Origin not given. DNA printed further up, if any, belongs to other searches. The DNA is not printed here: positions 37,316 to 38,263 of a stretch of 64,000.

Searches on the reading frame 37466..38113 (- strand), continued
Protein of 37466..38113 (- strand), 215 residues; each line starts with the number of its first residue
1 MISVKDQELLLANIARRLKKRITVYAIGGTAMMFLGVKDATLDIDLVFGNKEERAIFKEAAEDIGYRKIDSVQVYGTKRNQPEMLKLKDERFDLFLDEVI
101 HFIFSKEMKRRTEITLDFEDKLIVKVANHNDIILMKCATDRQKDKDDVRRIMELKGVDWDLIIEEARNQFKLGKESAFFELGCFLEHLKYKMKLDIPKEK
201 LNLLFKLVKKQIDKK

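Call 67: find_homologous_proteins(query=L175:2417-2959:+, max_evalue=0.001)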
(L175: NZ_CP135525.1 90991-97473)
Query L175:2417-2959:+ (180 aa): 100 proteins with E <= 0.001 among 197 candidates.
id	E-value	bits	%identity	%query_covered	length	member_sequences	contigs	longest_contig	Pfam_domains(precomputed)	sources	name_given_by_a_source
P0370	7.4e-115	399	100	100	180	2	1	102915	PF24271.2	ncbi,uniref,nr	ncbi:hypothetical protein [Halomontanus rarus]|uniref:hypothetical protein n=1 Tax=Halomontanus raru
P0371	4.0e-95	334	83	100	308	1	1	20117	PF08279.19,PF25212.3,PF24271.2,PF13730.13,PF01978.26,PF01022.27,PF09339.17,PF12802.14,PF25213.2,PF01047.29,PF12840.14,PF13412.13,PF13545.13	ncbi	ncbi:helix-turn-helix domain-containing protein [Natrialbaceae archaeon A-CW1-1]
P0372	2.9e-89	315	78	100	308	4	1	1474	PF12840.14,PF08279.19,PF24271.2,PF01978.26,PF01022.27,PF09339.17,PF12802.14,PF25213.2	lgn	-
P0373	3.8e-85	302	74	100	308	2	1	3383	PF12840.14,PF08279.19,PF24271.2,PF01978.26,PF01022.27,PF09339.17,PF12802.14,PF13545.13,PF25213.2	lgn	-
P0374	5.2e-85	301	74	100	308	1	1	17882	PF08279.19,PF25212.3,PF24271.2,PF01978.26,PF01022.27,PF09339.17,PF12802.14,PF25213.2,PF01047.29,PF12840.14,PF13412.13,PF13545.13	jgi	-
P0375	3.8e-84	299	74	100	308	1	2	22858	PF08279.19,PF25212.3,PF24271.2,PF01978.26,PF01022.27,PF09339.17,PF12802.14,PF25213.2,PF01047.29,PF12840.14,PF13412.13,PF13545.13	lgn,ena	-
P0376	5.1e-84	298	75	100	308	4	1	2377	PF01047.29,PF12840.14,PF08279.19,PF25212.3,PF24271.2,PF01978.26,PF01022.27,PF09339.17,PF12802.14,PF13545.13,PF25213.2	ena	-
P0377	1.3e-83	297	73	100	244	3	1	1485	PF12840.14,PF08279.19,PF24271.2,PF09339.17,PF25213.2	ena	-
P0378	1.7e-83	297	73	100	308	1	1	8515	PF08279.19,PF25212.3,PF24271.2,PF01978.26,PF01022.27,PF09339.17,PF12802.14,PF25213.2,PF01047.29,PF12840.14,PF13412.13,PF13545.13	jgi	-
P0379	3.5e-83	296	73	100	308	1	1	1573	PF12840.14,PF13412.13,PF25212.3,PF24271.2,PF01978.26,PF01022.27,PF09339.17,PF12802.14,PF13545.13,PF25213.2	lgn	-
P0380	6.0e-83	295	72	100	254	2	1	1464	PF24271.2,PF09339.17,PF25213.2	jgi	jgi:hypothetical protein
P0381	4.3e-82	292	71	100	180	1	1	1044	PF24271.2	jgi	jgi:hypothetical protein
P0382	1.5e-81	290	71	100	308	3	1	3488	PF12840.14,PF08279.19,PF24271.2,PF01978.26,PF01022.27,PF09339.17,PF12802.14,PF13545.13,PF25213.2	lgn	-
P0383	1.9e-81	290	71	100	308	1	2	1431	PF01047.29,PF12840.14,PF08279.19,PF25212.3,PF24271.2,PF01978.26,PF01022.27,PF09339.17,PF12802.14,PF13545.13,PF25213.2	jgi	-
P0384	2.0e-81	290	71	100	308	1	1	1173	PF12840.14,PF13412.13,PF08279.19,PF24271.2,PF01978.26,PF01022.27,PF09339.17,PF12802.14,PF00392.28,PF13545.13,PF25213.2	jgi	jgi:predicted transcriptional regulator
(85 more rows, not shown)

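Call 74: search_protein_families(library=pfam, alignment_id=A1, max_evalue=1)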
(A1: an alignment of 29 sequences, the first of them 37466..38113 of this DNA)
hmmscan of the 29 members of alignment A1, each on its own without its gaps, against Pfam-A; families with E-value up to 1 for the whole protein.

A. member 1, window:37466-38113:- (215 aa): 1 family
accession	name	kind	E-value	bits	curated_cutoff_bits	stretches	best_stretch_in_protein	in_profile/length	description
PF19502.5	DUF6036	-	1.4e-05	25.3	23.6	1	20-164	18-131/164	Nucleotidyltransferase of unknown function (DUF6036)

B. families by the number of members that match (of 29 scanned): 21 families
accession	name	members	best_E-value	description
PF19502.5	DUF6036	29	6.7e-09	Nucleotidyltransferase of unknown function (DUF6036)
PF04229.20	GrpB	23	0.0012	GrpB protein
PF18148.6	RGS_DHEX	9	0.026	Regulator of G-protein signalling DHEX domain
PF15627.12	CEP76-C2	7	0.00073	CEP76 C2 domain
PF20306.3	Sp-DndD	5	0.0041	Small protein found in certain Dnd DNA modification systems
PF04152.19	Mre11_DNA_bind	5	0.0099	Mre11 DNA-binding presumed domain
PF04190.19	GET4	2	0.034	Golgi to ER traffic protein 4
PF15209.11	IL31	2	0.048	Interleukin 31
PF01336.31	tRNA_anti-codon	2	0.14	OB-fold nucleic acid binding domain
PF08843.17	AbiEii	1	0.0045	Nucleotidyl transferase AbiEii toxin, Type IV TA system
PF08454.17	RIH_assoc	1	0.03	RyR and IP3R Homology associated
PF17214.9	KH_TffA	1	0.045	Transcription termination factor FttA, KH domain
PF25562.1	CNBH_CNNM2_C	1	0.074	Metal transporter CNNM2-like, C-terminal CNBH domain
PF08608.17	Wyosine_form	1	0.086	Wyosine base formation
PF01131.25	Topoisom_bac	1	0.1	DNA topoisomerase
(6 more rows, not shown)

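Call 75: find_encoding_contigs(protein=P0083, flank=5000, max_places=2)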
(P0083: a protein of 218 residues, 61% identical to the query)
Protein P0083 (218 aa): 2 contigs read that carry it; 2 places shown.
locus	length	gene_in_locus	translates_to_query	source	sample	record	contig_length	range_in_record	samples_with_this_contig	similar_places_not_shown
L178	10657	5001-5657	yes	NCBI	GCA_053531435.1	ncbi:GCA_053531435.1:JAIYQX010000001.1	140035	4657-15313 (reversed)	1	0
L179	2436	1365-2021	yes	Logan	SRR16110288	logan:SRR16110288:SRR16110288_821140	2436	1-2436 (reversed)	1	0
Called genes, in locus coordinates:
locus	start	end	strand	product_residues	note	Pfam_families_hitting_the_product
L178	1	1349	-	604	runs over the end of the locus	PF01850:PIN (weak), PF26594:KH_NusA_2nd (weak), PF00013:KH_1 (weak)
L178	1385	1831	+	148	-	-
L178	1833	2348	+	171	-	PF00334:NDK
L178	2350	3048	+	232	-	-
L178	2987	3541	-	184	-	PF01135:PCMT, PF00398:RrnaAD, PF08704:GCD14, PF13847:Methyltransf_31 (weak), PF08241:Methyltransf_11 (weak), PF13649:Methyltransf_25 (weak)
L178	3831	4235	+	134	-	-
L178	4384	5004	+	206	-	-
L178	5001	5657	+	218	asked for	PF19502:DUF6036 (weak)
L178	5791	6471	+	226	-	PF02463:SMC_N (weak), PF00005:ABC_tran, PF13304:AAA_21 (faint)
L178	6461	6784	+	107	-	-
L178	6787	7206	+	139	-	-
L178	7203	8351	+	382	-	PF07705:CARDB (faint), PF02752:Arrestin_C (faint)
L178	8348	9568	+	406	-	PF12704:MacB_PCD, PF02687:FtsX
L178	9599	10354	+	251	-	PF01790:LGT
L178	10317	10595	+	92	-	PF13145:Rotamase_2, PF13616:Rotamase_3, PF00639:Rotamase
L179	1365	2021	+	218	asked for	PF19502:DUF6036 (weak)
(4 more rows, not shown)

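Call 76: find_encoding_contigs(protein=P0059, flank=5000, max_places=2)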
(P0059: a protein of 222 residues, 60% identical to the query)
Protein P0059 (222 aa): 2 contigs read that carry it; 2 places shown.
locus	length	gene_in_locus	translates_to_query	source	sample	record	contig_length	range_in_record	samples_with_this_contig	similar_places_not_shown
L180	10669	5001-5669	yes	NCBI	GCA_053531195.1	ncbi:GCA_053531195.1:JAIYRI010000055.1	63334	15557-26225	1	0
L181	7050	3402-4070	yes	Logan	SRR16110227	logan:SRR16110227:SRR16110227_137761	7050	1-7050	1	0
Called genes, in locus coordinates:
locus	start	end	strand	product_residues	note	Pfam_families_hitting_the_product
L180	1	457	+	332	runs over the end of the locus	PF00696:AA_kinase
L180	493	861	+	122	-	-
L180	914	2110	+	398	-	PF00211:Guanylate_cyc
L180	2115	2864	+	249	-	-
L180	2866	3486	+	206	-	-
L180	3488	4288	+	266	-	PF02517:Rce1-like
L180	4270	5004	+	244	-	-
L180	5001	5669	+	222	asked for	PF19502:DUF6036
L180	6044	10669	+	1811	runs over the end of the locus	PF17210:SdrD_B (faint), PF22904:NOMO1-like_2nd (faint), PF13620:CarboxypepD_reg (weak)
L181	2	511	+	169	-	?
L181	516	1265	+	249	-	-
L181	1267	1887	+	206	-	-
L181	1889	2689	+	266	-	PF02517:Rce1-like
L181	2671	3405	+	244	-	-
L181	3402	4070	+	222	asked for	PF19502:DUF6036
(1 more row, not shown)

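Call 77: find_encoding_contigs(protein=P0043, flank=5000, max_places=2)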
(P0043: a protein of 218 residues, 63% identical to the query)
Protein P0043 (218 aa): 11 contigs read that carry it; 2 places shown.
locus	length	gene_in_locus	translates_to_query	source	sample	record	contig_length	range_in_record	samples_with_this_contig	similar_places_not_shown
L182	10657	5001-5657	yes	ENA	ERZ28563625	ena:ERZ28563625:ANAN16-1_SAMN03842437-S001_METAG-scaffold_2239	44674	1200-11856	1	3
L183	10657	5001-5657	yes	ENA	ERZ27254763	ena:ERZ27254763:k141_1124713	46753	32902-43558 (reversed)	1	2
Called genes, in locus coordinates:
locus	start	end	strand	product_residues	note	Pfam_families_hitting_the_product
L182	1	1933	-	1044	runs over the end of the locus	?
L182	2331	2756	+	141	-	PF04472:SepF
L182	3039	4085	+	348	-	-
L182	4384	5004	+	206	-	-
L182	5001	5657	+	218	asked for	PF19502:DUF6036 (weak)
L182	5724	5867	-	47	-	-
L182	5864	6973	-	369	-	-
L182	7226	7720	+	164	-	-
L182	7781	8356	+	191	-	PF00578:AhpC-TSA, PF08534:Redoxin, PF10417:1-cysPrx_C (weak)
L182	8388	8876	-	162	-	-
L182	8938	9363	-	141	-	-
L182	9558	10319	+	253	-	-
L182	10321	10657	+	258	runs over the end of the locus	PF01790:LGT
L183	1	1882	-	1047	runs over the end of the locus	PF13385:Laminin_G_3, PF01522:Polysacc_deac_1, PF13385:Laminin_G_3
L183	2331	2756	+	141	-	PF04472:SepF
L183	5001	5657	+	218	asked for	PF19502:DUF6036 (weak)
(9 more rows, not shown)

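Call 88: search_protein_families(library=phrogs, proteins=[window:37466-38113:-], max_evalue=0.01)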
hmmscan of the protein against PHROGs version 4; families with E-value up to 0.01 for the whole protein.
window:37466-38113:- (215 aa): 0 families
